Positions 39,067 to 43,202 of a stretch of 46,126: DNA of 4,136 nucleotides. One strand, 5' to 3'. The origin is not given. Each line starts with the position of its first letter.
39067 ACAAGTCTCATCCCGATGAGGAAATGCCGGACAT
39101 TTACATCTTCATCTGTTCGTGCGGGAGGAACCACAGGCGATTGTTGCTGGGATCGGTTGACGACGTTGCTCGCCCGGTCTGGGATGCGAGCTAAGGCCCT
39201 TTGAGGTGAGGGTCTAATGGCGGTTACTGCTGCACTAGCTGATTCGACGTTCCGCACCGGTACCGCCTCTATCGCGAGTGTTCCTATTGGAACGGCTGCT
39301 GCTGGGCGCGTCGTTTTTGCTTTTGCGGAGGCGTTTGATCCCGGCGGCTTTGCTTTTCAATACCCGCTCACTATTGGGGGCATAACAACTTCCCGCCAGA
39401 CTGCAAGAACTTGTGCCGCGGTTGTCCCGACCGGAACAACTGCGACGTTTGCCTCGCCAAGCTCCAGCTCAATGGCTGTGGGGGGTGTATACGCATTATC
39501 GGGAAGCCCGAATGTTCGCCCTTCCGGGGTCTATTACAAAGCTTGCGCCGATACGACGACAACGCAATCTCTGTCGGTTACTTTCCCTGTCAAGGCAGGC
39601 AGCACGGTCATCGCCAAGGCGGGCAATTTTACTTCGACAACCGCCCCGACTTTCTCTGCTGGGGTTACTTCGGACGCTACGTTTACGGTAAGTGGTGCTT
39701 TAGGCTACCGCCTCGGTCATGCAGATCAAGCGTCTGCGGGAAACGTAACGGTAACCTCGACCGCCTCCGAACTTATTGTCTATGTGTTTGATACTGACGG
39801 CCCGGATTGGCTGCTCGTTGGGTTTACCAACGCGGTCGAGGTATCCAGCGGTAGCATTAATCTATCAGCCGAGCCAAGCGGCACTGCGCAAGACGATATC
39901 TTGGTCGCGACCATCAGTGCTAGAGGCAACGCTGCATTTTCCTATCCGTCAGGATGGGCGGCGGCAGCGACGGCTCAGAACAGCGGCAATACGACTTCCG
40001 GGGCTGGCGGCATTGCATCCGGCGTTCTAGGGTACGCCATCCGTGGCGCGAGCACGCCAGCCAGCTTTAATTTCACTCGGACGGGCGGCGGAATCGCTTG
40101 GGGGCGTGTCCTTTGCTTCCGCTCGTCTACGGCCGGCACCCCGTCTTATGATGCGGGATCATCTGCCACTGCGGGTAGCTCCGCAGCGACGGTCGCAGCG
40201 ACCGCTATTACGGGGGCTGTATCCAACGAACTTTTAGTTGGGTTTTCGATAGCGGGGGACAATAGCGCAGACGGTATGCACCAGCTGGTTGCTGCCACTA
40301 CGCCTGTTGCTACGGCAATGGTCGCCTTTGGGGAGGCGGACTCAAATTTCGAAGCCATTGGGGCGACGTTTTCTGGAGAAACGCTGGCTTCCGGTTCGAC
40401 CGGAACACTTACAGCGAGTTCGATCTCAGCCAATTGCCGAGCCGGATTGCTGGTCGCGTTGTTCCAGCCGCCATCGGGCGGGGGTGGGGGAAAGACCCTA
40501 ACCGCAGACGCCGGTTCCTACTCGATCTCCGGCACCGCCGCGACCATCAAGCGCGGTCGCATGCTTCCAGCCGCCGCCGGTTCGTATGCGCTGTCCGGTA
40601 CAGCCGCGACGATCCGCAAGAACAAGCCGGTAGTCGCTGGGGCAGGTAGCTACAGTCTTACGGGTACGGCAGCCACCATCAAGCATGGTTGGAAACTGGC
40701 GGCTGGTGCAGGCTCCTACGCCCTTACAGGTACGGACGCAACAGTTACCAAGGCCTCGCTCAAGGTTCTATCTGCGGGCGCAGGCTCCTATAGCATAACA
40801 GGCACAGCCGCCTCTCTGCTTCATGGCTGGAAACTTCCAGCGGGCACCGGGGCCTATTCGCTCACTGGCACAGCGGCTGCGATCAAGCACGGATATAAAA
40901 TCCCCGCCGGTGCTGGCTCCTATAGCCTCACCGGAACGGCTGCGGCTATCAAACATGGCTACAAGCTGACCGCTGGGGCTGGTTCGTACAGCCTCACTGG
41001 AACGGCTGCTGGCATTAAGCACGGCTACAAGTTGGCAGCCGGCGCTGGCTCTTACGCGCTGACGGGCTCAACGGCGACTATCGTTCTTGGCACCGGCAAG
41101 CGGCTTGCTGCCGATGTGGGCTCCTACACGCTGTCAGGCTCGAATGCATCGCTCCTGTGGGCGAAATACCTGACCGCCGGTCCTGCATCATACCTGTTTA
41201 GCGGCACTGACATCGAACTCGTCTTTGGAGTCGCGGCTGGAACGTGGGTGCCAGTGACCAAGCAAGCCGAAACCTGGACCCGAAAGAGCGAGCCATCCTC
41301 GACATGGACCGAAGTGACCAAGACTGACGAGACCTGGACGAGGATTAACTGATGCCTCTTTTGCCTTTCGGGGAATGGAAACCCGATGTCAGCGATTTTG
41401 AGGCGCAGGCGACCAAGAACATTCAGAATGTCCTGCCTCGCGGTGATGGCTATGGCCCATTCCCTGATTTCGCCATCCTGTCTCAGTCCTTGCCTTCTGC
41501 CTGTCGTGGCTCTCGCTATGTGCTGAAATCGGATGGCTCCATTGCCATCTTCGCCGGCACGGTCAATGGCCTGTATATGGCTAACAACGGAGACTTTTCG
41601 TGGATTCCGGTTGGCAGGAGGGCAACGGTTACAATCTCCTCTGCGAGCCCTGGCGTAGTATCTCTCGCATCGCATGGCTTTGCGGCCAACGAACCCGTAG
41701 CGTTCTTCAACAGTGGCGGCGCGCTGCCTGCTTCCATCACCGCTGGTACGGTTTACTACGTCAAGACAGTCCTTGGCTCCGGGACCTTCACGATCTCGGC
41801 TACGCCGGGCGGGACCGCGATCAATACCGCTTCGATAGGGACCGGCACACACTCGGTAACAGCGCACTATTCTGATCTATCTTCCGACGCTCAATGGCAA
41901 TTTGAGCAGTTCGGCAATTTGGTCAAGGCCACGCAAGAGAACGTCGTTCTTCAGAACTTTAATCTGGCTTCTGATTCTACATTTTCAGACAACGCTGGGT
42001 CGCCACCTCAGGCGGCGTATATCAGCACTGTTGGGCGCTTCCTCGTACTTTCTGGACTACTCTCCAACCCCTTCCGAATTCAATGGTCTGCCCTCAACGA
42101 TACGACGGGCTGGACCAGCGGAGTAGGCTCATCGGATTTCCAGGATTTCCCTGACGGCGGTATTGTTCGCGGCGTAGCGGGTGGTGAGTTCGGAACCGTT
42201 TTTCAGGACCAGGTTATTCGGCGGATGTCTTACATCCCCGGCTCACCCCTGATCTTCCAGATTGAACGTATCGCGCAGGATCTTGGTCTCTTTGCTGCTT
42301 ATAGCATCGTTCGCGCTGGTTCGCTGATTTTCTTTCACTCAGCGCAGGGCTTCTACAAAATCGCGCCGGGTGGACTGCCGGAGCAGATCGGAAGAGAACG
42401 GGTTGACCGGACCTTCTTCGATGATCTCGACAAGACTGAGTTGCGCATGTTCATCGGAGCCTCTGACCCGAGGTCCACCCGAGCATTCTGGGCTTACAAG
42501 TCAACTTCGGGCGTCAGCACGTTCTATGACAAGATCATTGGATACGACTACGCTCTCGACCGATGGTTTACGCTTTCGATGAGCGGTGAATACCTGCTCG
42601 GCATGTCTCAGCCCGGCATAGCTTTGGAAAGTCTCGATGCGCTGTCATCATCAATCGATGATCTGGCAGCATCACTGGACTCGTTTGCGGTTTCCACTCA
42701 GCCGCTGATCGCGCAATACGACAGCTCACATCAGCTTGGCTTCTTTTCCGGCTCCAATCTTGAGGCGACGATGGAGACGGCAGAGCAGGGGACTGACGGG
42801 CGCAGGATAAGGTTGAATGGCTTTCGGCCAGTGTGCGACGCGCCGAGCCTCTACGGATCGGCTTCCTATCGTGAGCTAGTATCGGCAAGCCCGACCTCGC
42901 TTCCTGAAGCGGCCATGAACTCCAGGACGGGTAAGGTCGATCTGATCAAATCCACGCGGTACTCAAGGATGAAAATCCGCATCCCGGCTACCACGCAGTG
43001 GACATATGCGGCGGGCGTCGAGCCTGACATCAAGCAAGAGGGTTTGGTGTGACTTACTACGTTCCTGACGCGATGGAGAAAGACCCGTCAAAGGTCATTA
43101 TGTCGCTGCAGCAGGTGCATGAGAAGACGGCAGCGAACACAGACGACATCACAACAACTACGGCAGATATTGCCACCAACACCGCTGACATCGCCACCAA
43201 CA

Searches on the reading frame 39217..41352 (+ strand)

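Call 34: search_protein_families(library=pfam, proteins=[window:39217-41352:+], max_evalue=0.01)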
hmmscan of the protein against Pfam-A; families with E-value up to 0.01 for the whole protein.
window:39217-41352:+ (711 aa): 1 family
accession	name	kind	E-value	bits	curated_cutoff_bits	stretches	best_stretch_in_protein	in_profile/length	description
PF21621.3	MPI_cupin_dom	-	0.0076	16.6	27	0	441-467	48-76/79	Mannose-6-phosphate isomerase, cupin domain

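Call 35: search_protein_families(library=phrogs, proteins=[window:39217-41352:+], max_evalue=0.001)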
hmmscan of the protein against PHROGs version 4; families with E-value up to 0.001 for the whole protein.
window:39217-41352:+ (711 aa): 0 families

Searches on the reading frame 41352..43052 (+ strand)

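Call 34: search_protein_families(library=pfam, proteins=[window:41352-43052:+], max_evalue=0.01)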
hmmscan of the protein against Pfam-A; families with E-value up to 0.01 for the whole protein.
window:41352-43052:+ (566 aa): 0 families

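Call 35: search_protein_families(library=phrogs, proteins=[window:41352-43052:+], max_evalue=0.001)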
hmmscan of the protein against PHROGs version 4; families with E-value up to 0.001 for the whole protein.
window:41352-43052:+ (566 aa): 3 families
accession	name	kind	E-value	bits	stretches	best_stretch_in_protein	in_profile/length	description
phrog_3287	-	head and packaging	1.7e-53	183.3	1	6-564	20-522/524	virion structural protein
phrog_7765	-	unknown function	0.00077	18.9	0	90-174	382-460/578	-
phrog_967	-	tail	0.001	19.2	0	92-193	65-175/519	baseplate wedge tail fiber protein connector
